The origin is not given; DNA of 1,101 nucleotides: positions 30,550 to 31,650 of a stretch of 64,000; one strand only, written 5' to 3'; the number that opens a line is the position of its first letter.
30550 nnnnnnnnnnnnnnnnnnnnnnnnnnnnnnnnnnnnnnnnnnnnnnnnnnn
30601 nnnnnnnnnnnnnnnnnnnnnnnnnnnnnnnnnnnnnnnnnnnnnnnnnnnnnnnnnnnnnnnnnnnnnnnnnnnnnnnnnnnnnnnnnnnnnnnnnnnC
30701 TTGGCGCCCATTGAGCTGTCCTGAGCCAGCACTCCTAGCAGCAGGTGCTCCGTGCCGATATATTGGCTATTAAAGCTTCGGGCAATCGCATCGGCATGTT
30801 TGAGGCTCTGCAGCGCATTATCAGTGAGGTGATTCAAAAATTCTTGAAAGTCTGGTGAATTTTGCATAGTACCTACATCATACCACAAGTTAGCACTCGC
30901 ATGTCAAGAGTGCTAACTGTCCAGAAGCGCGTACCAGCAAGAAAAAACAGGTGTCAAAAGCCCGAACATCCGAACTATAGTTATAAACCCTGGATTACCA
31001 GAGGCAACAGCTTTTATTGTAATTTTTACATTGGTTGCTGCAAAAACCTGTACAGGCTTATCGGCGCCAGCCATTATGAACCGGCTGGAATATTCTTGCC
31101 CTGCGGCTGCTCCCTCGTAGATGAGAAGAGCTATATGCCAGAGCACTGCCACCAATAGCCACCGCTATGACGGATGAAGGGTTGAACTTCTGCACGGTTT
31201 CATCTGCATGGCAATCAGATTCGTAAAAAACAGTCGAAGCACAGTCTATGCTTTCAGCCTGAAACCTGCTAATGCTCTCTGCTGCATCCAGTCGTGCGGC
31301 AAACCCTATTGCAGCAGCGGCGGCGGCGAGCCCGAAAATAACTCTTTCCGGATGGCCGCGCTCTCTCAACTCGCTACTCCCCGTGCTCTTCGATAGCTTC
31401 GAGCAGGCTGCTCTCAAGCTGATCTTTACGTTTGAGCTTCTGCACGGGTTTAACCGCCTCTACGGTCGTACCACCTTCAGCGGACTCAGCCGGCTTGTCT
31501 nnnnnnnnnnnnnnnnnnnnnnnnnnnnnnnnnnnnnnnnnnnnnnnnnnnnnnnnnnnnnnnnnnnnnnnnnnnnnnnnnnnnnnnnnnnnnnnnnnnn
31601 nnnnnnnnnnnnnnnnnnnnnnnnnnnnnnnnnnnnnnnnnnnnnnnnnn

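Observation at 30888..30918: Second perfect CIRCE operator 22 nt upstream of clpC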

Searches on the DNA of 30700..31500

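Call 56: search_rna_families(source=window, start=30700, end=31500, threshold=evalue, max_evalue=1)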
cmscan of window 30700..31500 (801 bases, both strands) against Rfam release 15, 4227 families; matches with E-value up to 1: 0.
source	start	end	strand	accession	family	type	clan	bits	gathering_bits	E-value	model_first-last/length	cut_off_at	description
